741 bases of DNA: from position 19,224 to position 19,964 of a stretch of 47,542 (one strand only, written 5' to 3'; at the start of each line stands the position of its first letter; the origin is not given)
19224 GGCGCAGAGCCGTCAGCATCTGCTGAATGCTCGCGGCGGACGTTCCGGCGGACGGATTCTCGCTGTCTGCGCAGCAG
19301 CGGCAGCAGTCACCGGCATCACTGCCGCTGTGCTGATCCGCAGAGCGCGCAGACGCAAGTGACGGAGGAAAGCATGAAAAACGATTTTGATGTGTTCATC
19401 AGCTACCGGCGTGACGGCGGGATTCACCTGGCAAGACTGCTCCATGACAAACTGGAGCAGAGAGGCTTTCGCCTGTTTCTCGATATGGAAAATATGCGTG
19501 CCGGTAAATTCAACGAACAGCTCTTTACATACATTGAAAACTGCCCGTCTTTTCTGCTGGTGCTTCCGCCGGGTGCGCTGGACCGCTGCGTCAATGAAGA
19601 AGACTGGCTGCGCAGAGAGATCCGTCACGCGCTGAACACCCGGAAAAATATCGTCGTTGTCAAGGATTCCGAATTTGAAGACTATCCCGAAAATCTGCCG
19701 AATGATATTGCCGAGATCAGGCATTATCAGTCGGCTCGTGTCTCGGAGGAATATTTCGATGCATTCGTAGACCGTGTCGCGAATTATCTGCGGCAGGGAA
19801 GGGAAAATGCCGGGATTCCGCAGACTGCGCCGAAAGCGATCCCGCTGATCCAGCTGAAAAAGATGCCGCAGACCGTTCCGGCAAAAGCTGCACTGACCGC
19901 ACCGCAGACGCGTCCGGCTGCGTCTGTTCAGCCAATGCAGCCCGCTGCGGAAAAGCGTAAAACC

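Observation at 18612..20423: Self-promoted two-gene module: tail-anchored beta-sandwich protein + cytoplasmic TIR/BspA-LRR protein, wedged directly upstream of ychF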

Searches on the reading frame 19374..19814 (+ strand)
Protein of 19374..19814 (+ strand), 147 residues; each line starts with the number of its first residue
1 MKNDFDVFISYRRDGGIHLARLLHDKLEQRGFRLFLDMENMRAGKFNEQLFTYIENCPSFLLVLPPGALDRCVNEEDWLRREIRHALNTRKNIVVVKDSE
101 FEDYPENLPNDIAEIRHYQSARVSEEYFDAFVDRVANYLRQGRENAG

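Call 16: search_solved_structures(query=window:19374-19814:+, max_evalue=1, show_alignments=5)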
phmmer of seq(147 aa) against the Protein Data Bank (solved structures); distinct sequences matched with E-value up to 1: 33.
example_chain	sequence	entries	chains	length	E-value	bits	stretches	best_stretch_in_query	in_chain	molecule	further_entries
9mw1_B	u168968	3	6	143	1.8e-27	99.2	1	6-139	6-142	NAD(+) hydrolase SARM1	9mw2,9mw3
9tzw_A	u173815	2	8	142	1.9e-27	99.2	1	6-139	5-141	NAD(+) hydrolase SARM1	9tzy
10ra_A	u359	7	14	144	1.9e-27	99.1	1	6-139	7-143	Sterile alpha and TIR motif-containing protein 1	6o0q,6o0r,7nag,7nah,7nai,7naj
10rb_A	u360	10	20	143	1.9e-27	99.1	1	6-139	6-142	NAD(+) hydrolase SARM1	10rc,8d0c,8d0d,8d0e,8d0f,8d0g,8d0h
9hq0_A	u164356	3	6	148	2.1e-27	99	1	6-139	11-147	NAD(+) hydrolase SARM1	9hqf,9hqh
6o0u_A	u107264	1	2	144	2.6e-27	98.7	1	6-139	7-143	Sterile alpha and TIR motif-containing protein 1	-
6wpk_A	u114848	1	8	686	7.3e-27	97.2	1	6-144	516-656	NAD(+) hydrolase SARM1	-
7ld0_A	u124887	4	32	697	7.6e-27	97.2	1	6-144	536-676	NAD(+) hydrolase SARM1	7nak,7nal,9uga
7djt_A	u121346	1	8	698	7.6e-27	97.2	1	6-144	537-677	NAD(+) hydrolase SARM1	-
7knq_A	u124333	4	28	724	8.2e-27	97.1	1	6-144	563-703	NAD(+) hydrolase SARM1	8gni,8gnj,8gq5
9l2d_A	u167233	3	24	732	8.3e-27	97.1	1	6-144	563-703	NAD(+) hydrolase SARM1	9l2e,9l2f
7cm5_A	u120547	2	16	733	8.4e-27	97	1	6-144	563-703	NAD(+) hydrolase SARM1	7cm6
9l2g_A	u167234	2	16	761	9e-27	97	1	6-144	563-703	NAD(+) hydrolase SARM1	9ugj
7anw_A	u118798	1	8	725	2.2e-26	95.7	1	6-144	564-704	NAD(+) hydrolase SARM1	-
6zfx_A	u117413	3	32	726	2.2e-26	95.7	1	6-144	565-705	NAD(+) hydrolase SARM1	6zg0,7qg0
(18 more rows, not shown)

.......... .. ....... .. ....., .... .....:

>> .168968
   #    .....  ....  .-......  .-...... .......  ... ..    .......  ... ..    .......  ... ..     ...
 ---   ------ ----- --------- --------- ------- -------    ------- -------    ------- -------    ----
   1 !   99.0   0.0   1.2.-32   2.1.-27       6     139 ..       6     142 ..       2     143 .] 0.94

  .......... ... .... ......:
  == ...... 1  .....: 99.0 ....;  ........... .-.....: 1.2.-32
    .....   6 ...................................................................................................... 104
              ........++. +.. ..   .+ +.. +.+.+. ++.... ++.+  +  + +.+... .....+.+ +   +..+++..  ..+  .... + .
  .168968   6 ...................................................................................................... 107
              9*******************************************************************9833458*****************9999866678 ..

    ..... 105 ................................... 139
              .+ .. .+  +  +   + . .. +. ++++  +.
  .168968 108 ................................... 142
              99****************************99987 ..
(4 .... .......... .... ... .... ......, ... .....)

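Call 24: find_homologous_proteins(query=window:19374-19814:+)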
Query seq(147 aa) (147 aa): 43 proteins with E <= 0.001 among 49 candidates.
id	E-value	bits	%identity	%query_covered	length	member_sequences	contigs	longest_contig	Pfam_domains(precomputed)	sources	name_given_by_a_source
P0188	1.9e-38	149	47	99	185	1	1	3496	PF01582.26,PF13676.12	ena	-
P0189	5.8e-35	138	100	44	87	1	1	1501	PF13676.12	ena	-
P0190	6.9e-35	138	47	92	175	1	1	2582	PF13676.12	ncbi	-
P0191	1.2e-34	137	51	90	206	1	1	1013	PF01582.26,PF13676.12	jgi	jgi:hypothetical protein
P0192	1.4e-34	137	46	96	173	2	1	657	PF01582.26,PF13676.12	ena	-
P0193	7.5e-34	135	50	95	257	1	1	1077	PF01582.26,PF13676.12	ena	-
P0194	8.8e-34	134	48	84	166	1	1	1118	PF01582.26,PF13676.12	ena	-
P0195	9.3e-34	134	47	92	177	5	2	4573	PF01582.26,PF13676.12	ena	-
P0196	2.5e-33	133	45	95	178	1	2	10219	PF13676.12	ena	-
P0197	3.4e-33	132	45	93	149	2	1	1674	PF01582.26,PF13676.12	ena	-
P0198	5.2e-33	132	45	94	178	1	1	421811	PF13676.12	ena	-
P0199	6.9e-33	131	46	97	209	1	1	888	PF13676.12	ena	-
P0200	1.1e-32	131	45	97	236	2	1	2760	PF13676.12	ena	-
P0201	1.4e-32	130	45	92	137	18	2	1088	PF13676.12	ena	-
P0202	1.5e-32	130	47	92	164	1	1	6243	PF13676.12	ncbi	-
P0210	2.0e-30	123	47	93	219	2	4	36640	PF13676.12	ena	-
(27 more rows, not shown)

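Call 52: search_protein_representatives(protein=window:19374-19814:+)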
Query: 147 residues. Proteins with E-value up to 0.001 (for the whole library): 7698; up to 1e-10: 4712; up to 1e-30: 535. The best 150 are listed.
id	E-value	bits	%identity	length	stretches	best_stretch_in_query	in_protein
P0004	3.4e-58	211.9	67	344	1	1-143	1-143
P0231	1.2e-54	200.3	33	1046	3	4-140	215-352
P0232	1.1e-53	197.3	40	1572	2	4-143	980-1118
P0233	6.1e-53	194.8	41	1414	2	5-146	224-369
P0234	3.5e-45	169.7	38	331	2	2-116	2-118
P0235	3.2e-42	160.1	53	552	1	4-140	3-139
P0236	4.1e-41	156.5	52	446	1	5-144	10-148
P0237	2.0e-40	154.3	52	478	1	4-144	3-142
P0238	1.8e-39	151.1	50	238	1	5-141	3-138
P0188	6.2e-39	149.4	48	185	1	3-145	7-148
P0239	1.2e-38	148.5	53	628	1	6-143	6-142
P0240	1.6e-38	148.1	48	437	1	1-141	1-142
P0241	2.6e-38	147.4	51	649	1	4-141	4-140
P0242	2.7e-38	147.3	50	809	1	5-140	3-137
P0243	2.9e-38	147.2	51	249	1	1-141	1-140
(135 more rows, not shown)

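Call 69: find_encoding_contigs(protein=P0210, flank=6000, max_places=2)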
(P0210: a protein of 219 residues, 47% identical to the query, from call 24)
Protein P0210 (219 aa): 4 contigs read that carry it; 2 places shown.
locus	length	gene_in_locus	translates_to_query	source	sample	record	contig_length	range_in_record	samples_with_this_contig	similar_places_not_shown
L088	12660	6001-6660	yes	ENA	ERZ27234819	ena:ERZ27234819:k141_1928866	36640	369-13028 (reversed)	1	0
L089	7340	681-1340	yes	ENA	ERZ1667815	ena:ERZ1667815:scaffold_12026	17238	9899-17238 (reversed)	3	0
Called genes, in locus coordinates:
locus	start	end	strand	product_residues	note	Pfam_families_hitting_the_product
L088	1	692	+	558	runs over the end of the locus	PF13306:LRR_5, PF13855:LRR_8 (faint), PF26182:Ig_NUP210_5th (faint), PF26918:Ig_Eae (faint), PF02368:Big_2, PF13306:LRR_5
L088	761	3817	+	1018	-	PF03382:DUF285, PF13855:LRR_8 (faint), PF23952:LRR_EndoS (faint), PF13306:LRR_5 (weak), PF03382:DUF285, PF13306:LRR_5 (weak), PF03382:DUF285, PF13306:LRR_5, +3 more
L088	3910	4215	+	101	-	-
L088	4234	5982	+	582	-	-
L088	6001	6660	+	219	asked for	PF13676:TIR_2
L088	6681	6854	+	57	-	-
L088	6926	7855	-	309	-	PF00132:Hexapep (faint)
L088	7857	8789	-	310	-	PF00291:PALP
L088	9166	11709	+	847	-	PF03176:MMPL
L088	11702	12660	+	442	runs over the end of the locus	?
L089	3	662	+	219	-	?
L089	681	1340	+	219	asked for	PF13676:TIR_2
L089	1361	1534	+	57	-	-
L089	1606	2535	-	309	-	PF00132:Hexapep (faint)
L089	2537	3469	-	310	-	PF00291:PALP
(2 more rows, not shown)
